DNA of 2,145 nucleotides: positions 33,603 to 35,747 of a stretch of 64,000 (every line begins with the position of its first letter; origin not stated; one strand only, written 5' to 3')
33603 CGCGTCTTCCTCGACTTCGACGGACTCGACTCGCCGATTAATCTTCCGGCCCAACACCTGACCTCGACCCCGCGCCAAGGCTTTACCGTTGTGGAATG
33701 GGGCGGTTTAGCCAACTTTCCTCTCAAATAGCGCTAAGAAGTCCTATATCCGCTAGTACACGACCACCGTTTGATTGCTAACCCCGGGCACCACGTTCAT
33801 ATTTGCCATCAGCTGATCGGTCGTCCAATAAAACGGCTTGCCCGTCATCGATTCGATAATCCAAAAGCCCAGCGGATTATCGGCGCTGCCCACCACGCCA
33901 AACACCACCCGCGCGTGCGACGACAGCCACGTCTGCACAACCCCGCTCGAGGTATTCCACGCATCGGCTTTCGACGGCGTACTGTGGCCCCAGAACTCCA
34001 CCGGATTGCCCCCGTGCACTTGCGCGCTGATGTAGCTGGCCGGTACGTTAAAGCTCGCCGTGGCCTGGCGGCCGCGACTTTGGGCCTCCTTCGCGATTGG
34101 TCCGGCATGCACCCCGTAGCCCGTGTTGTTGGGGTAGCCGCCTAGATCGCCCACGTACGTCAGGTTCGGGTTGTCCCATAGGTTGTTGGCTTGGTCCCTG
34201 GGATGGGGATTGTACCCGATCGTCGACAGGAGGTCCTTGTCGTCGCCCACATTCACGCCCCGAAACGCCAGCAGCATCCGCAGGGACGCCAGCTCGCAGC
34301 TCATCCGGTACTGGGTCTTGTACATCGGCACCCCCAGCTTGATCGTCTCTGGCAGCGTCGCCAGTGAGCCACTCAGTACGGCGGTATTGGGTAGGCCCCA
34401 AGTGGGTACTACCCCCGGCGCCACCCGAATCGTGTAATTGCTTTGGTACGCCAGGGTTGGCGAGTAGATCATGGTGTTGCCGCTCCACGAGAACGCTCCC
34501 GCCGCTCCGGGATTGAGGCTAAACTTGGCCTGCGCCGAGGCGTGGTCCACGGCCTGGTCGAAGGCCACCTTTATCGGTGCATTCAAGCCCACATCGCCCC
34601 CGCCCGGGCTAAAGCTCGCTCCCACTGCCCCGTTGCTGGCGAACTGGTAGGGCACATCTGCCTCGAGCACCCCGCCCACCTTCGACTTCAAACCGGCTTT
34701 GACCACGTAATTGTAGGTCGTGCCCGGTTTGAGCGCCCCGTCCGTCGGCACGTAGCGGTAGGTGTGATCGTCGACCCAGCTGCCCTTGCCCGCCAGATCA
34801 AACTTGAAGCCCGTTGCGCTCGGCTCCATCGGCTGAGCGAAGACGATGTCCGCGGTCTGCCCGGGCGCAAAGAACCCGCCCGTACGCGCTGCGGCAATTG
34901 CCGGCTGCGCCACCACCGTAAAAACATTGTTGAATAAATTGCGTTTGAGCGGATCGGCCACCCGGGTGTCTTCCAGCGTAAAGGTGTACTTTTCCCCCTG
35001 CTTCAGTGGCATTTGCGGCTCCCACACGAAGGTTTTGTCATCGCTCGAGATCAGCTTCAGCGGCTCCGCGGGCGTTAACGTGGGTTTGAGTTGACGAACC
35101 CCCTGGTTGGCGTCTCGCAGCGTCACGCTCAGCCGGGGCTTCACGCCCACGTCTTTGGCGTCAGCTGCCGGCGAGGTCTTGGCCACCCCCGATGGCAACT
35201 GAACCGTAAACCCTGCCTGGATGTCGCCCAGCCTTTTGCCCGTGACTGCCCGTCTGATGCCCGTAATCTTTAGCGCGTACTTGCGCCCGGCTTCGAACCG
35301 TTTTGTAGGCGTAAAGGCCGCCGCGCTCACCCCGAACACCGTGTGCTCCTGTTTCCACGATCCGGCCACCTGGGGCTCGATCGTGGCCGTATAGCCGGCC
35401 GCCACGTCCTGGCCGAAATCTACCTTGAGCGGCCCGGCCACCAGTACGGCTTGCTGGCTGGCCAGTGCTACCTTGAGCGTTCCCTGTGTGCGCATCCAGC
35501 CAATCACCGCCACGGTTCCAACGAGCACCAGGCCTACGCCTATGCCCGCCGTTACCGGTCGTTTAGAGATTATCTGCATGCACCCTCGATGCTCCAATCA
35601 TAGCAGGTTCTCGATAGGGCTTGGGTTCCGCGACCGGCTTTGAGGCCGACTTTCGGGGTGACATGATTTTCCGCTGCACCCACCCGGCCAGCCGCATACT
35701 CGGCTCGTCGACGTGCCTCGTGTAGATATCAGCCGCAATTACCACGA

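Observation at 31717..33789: An imperfect ~38-nt direct repeat and a duplicated gene tail flank a ~2 kb segment, the footprint of a rearrangement or insertion.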

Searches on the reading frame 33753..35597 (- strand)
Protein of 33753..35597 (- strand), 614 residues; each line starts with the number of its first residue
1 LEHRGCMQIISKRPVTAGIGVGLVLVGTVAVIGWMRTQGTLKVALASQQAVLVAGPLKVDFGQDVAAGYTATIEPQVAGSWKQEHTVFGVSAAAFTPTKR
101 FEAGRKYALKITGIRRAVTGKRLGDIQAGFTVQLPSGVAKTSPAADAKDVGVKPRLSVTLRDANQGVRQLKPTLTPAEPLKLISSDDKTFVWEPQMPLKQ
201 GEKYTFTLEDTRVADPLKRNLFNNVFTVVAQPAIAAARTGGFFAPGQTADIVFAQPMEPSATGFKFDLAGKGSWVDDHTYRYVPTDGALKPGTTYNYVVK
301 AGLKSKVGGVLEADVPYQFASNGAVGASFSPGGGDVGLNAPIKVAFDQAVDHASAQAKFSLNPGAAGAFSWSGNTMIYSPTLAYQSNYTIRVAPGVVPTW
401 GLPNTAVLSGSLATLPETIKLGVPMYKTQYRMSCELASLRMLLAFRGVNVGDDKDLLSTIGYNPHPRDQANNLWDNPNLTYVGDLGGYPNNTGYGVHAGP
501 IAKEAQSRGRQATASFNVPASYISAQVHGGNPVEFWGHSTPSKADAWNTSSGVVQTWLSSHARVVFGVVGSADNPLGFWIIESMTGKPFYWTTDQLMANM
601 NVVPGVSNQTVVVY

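Call 10: search_protein_families(library=pfam, proteins=[window:33753-35597:-], max_evalue=0.01)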
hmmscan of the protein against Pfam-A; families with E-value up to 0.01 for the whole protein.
window:33753-35597:- (614 aa): 3 families
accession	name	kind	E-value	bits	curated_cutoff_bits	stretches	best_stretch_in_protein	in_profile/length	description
PF13205.12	Big_5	-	5.2e-18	66.1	23.6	2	138-218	7-92/105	Bacterial Ig-like domain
PF13529.12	Peptidase_C39_2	-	8.4e-10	39.8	24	1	422-550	2-113/143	Peptidase_C39 like family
PF17964.7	Big_10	-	1.6e-06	28.9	22.9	0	285-392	45-156/164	Bacterial Ig domain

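Call 11: find_homologous_proteins(query=window:33753-35597:-, max_evalue=1e-10)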
Query window:33753-35597:- (614 aa): 39 proteins with E <= 1e-10 among 8000 candidates.
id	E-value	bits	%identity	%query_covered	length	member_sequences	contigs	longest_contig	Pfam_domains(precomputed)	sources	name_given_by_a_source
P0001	0.0e+0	1341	100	96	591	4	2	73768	PF13205.13,PF13529.14,PF17964.8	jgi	-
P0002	0.0e+0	1053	77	99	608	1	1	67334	PF13205.13,PF13529.14,PF17964.8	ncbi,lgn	-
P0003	2.4e-251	854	66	97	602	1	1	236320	PF13205.13,PF13529.14,PF17964.8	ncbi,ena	-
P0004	1.2e-241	822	63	94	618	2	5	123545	PF13205.13,PF13529.14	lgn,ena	-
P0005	2.6e-223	761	58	98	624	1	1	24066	PF13205.13,PF13529.14,PF17964.8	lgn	-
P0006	2.1e-220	752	56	97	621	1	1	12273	PF13205.13,PF13529.14,PF17964.8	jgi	jgi:uncharacterized protein YvpB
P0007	5.6e-215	734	57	98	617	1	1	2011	PF13205.13,PF13529.14,PF17964.8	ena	-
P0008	1.3e-213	729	57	98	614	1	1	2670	PF13205.13,PF13529.14,PF17964.8,PF16656.12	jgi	jgi:uncharacterized protein YvpB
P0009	1.3e-212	726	54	98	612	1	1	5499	PF13205.13,PF13529.14,PF17964.8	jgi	jgi:uncharacterized protein YvpB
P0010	1.9e-212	725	55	98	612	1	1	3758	PF13205.13,PF13529.14,PF17964.8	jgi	jgi:uncharacterized protein YvpB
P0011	6.5e-212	724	55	97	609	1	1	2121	PF13205.13,PF13529.14,PF17964.8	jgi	jgi:uncharacterized protein YvpB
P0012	2.0e-211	722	57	97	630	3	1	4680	PF13205.13,PF13529.14,PF17964.8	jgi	jgi:uncharacterized protein YvpB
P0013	7.7e-211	720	57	97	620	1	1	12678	PF13205.13,PF13529.14,PF17964.8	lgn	-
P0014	1.8e-207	709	54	96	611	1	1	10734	PF13205.13,PF13529.14,PF17964.8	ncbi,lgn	-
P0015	3.3e-207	708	56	94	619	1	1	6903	PF13205.13,PF13529.14,PF17964.8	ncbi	-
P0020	9.9e-199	680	52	99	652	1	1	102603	PF13205.13,PF13529.14,PF17964.8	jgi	jgi:uncharacterized protein YvpB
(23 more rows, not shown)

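Call 13: find_encoding_contigs(protein=P0002, flank=10000, max_places=3)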
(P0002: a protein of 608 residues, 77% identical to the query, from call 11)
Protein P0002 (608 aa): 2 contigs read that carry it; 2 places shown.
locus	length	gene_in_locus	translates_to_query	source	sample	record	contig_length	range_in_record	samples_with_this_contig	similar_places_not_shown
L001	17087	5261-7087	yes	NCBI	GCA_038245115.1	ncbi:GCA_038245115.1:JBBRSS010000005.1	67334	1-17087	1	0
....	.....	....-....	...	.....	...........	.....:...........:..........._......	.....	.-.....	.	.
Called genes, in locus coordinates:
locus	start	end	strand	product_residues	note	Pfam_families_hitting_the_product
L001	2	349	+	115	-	?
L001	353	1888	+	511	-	-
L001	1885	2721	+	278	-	-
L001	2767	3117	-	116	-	-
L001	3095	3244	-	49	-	-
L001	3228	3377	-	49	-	-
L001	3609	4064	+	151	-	PF01050:MannoseP_isomer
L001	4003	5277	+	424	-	PF01757:Acyl_transf_3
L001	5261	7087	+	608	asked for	PF17964:Big_10 (faint), PF13205:Big_5 (weak), PF13529:Peptidase_C39_2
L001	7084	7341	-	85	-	-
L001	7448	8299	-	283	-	PF02498:Bro-N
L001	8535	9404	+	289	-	PF13814:Replic_Relax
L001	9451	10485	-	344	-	PF00483:NTP_transferase, PF12804:NTP_transf_3 (weak), PF22640:ManC_GMP_beta-helix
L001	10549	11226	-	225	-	-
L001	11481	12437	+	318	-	PF00535:Glycos_transf_2, PF10111:Glyco_tranf_2_2 (weak), PF13641:Glyco_tranf_2_3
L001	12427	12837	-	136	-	PF04138:GtrA_DPMS_TM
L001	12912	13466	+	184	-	-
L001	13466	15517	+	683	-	PF10591:SPARC_Ca_bdg (faint)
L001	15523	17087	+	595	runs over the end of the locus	-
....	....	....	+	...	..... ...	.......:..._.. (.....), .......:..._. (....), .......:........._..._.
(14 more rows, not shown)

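Call 14: find_encoding_contigs(protein=P0003, flank=10000, max_places=3)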
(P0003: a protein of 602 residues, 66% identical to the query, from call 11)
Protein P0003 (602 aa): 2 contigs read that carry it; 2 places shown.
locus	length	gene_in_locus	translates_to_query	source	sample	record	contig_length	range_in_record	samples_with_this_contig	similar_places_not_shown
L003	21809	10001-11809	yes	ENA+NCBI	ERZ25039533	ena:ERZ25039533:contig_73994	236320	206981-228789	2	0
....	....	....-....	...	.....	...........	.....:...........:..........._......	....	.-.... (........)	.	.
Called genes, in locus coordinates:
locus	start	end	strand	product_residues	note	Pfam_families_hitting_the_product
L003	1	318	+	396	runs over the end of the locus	PF24948:Citrate_synth_N, PF16114:Citrate_bind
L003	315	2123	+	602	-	PF00549:Ligase_CoA, PF13607:Succ_CoA_lig, PF00285:Citrate_synt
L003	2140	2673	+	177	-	-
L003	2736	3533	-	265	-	PF12762:DDE_Tnp_IS1595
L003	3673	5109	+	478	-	PF13173:AAA_14, PF13635:DUF4143 (weak)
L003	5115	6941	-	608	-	PF13522:GATase_6, PF13537:GATase_7, PF01380:SIS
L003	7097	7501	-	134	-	-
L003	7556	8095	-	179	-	-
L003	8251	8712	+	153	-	PF01050:MannoseP_isomer (weak)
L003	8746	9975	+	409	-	PF01757:Acyl_transf_3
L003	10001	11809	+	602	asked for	PF17964:Big_10 (faint), PF13205:Big_5 (weak), PF13529:Peptidase_C39_2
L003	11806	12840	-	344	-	PF00483:NTP_transferase, PF12804:NTP_transf_3 (weak), PF22640:ManC_GMP_beta-helix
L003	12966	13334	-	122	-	-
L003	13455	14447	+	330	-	PF01073:3Beta_HSD, PF01370:Epimerase, PF02719:Polysacc_synt_2, PF04321:RmlD_sub_bind, PF07993:NAD_binding_4, PF13460:NAD_binding_10 (weak), PF16363:GDP_Man_Dehyd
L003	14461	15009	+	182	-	PF00908:dTDP_sugar_isom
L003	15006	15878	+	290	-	PF01370:Epimerase, PF04321:RmlD_sub_bind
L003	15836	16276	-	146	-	PF01850:PIN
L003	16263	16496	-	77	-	PF07878:RHH_5 (weak)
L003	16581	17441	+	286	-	PF00483:NTP_transferase, PF12804:NTP_transf_3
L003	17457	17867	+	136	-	PF04138:GtrA_DPMS_TM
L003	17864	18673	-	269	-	PF01261:AP_endonuc_2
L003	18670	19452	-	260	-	-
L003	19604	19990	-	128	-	-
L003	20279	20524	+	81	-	-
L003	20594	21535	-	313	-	PF24875:DUF7736 (faint), PF18885:DUF5648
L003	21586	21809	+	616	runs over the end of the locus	-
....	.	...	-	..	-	?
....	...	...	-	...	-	-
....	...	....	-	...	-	-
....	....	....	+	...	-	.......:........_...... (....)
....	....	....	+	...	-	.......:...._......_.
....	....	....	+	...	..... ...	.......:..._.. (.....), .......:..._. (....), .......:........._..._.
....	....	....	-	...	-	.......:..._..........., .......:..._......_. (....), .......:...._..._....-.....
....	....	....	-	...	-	-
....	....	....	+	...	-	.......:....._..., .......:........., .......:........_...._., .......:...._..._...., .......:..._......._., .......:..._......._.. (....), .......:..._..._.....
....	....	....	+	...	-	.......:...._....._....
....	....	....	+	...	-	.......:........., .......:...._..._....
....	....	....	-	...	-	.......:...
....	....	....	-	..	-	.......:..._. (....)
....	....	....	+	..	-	?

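Call 15: find_encoding_contigs(protein=P0004, flank=10000, max_places=3)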
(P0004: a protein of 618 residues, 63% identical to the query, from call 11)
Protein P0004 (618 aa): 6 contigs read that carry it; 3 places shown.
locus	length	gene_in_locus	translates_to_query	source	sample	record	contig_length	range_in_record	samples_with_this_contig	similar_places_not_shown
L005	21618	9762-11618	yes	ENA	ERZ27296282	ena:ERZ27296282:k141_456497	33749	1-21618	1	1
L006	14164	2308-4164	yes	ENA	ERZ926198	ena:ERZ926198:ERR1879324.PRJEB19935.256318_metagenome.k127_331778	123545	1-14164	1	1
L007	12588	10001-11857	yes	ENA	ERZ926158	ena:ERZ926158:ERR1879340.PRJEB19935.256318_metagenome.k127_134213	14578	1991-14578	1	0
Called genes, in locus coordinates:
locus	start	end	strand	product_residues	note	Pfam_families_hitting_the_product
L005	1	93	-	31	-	?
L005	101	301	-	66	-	-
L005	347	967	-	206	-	PF01726:LexA_DNA_bind, PF00717:Peptidase_S24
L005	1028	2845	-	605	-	PF12229:PG_binding_4, PF04294:VanW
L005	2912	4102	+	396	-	PF24948:Citrate_synth_N, PF16114:Citrate_bind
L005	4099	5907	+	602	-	PF00549:Ligase_CoA, PF13607:Succ_CoA_lig, PF00285:Citrate_synt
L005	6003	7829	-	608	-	PF13522:GATase_6, PF13537:GATase_7, PF01380:SIS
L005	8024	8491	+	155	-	PF01050:MannoseP_isomer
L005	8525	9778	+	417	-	PF01757:Acyl_transf_3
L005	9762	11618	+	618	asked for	PF13205:Big_5 (weak), PF13529:Peptidase_C39_2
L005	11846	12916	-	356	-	PF00483:NTP_transferase, PF12804:NTP_transf_3 (weak), PF22640:ManC_GMP_beta-helix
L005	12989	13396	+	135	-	PF00072:Response_reg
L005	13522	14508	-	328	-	-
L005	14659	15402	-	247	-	PF00293:NUDIX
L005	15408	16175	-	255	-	-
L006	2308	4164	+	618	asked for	PF13205:Big_5 (weak), PF13529:Peptidase_C39_2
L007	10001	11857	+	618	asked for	PF13205:Big_5 (weak), PF13529:Peptidase_C39_2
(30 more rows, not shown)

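Call 39: find_related_loci(query=A2, collection=metagenome_contigs, flank=6000)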
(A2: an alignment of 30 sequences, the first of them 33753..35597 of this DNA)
Query A2 (614 aa) in metagenome_contigs; peptide patterns used: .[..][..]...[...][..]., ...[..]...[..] (x = any residue, [..] = any of these).
600 stretches matched a pattern (row limit reached: there are more); 46 encode a relative of the query (tblastn E <= 1e-3); 46 distinct loci.
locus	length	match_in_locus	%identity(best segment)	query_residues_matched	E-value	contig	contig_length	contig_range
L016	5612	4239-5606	52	22-478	6e-151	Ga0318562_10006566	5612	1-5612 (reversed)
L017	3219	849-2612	42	21-613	5e-133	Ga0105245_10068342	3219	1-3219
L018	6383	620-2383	42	21-613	1e-127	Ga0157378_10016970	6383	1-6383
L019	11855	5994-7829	39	1-614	1e-124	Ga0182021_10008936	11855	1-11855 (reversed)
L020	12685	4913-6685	37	22-613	2e-106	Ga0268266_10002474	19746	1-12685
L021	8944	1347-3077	34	35-613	4e-104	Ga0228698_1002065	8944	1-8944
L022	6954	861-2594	34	21-597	2e-99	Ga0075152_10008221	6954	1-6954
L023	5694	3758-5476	33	24-599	1e-95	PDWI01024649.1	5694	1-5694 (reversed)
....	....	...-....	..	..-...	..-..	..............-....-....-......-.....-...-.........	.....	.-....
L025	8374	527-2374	35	2-614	3e-95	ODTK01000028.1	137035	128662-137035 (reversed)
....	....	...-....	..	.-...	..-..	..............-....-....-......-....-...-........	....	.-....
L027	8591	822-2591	35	19-614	2e-94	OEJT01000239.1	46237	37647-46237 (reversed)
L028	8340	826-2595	35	19-614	5e-94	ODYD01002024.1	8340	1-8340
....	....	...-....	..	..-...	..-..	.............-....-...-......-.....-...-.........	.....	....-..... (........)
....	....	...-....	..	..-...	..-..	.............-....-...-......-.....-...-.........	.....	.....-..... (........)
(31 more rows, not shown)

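Call 41: find_encoding_contigs(protein=P0005, flank=6000, max_places=1)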
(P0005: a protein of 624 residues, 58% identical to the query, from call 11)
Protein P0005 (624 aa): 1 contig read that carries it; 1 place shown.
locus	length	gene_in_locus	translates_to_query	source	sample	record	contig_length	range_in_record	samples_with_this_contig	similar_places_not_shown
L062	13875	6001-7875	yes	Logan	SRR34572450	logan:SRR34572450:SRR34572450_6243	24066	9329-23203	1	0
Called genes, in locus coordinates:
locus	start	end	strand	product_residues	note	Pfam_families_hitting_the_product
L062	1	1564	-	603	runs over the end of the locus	-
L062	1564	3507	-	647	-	PF24677:DUF7657, PF24672:DUF7654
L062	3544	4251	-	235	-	PF01209:Ubie_methyltran, PF13489:Methyltransf_23, PF07021:MetW (weak), PF13649:Methyltransf_25, PF13847:Methyltransf_31, PF08241:Methyltransf_11, PF08242:Methyltransf_12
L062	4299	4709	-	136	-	-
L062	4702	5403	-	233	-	PF00535:Glycos_transf_2, PF13641:Glyco_tranf_2_3 (weak)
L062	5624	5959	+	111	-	-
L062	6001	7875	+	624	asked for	PF17964:Big_10 (faint), PF13205:Big_5, PF13529:Peptidase_C39_2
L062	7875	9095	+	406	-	PF01757:Acyl_transf_3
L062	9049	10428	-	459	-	PF09913:DUF2142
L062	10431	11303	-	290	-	PF00483:NTP_transferase, PF12804:NTP_transf_3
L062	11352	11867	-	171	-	PF00293:NUDIX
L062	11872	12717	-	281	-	PF01370:Epimerase, PF04321:RmlD_sub_bind, PF16363:GDP_Man_Dehyd (weak)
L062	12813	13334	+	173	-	PF00908:dTDP_sugar_isom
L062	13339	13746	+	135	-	PF07883:Cupin_2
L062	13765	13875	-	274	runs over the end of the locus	PF03372:Exo_endo_phos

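Call 42: find_encoding_contigs(protein=P0006, flank=6000, max_places=1)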
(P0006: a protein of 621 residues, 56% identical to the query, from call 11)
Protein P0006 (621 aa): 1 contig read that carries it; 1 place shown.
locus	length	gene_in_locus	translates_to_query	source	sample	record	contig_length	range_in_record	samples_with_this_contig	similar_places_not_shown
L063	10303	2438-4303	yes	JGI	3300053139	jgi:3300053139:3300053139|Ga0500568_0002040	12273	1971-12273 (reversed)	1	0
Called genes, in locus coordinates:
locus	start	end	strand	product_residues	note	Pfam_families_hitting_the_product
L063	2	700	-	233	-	?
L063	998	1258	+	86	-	-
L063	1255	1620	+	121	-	-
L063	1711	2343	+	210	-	-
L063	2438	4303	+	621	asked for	PF13205:Big_5 (faint), PF17964:Big_10 (faint), PF13529:Peptidase_C39_2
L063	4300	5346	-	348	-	PF00535:Glycos_transf_2, PF13641:Glyco_tranf_2_3, PF13632:Glyco_trans_2_3 (weak)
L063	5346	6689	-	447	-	PF00534:Glycos_transf_1, PF13692:Glyco_trans_1_4 (weak)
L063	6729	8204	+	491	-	PF01943:Polysacc_synt, PF13440:Polysacc_synt_3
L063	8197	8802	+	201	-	PF25084:LbH_EIF2B (faint), PF25087:GMPPB_C (faint), PF00132:Hexapep, PF14602:Hexapep_2 (weak)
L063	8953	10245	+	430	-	PF14082:SduA_C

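Call 43: find_encoding_contigs(protein=P0020, flank=6000, max_places=1)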
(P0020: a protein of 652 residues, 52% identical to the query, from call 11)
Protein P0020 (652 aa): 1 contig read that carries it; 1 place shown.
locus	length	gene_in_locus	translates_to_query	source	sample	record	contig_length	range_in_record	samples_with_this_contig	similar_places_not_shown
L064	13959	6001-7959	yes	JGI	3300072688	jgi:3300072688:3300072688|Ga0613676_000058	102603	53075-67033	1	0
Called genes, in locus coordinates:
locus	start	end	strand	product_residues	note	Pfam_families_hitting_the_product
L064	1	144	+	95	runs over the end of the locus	PF02575:YbaB_DNA_bd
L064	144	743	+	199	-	PF21176:RecR_HhH, PF02132:RecR_ZnF (weak), PF13662:Toprim_4, PF01751:Toprim, PF21175:RecR_C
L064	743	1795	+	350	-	PF01368:DHH, PF02272:DHHA1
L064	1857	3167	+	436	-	PF01406:tRNA-synt_1e, PF01921:tRNA-synt_1f (faint), PF00133:tRNA-synt_1 (faint), PF09334:tRNA-synt_1g (weak)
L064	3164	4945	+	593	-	PF00664:ABC_membrane, PF02463:SMC_N, PF13401:AAA_22 (faint), PF00005:ABC_tran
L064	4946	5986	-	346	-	PF01594:AI-2E_transport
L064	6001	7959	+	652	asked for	PF17964:Big_10 (faint), PF13205:Big_5 (weak), PF13529:Peptidase_C39_2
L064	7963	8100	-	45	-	-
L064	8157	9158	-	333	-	PF01757:Acyl_transf_3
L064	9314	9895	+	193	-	PF13174:TPR_6 (faint), PF20308:TPR-S (faint), PF13424:TPR_12 (faint), PF13428:TPR_14 (faint), PF07721:TPR_4 (faint), PF13432:TPR_16 (faint)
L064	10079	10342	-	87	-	-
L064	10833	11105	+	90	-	-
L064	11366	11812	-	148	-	-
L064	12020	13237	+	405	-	PF00082:Peptidase_S8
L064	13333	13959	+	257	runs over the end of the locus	PF02163:Peptidase_M50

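Call 47: search_protein_families(library=ncbifam, proteins=[window:33753-35597:-, L001:7084-7341:-, L001:7448-8299:-, L001:8535-9404:+], max_evalue=0.01)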
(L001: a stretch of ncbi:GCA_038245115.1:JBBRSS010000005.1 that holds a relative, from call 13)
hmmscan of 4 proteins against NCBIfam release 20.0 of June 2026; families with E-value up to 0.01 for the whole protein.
window:33753-35597:- (614 aa): 0 families

L001:7084-7341:- (85 aa): 0 families

L001:7448-8299:- (283 aa): 0 families

L001:8535-9404:+ (289 aa): 1 family
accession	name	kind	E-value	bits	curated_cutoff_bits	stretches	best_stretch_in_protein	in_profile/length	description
NF053602.1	Phr_regulator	exception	0.00066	19.3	320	1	28-90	21-78/191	heat shock transcription regulator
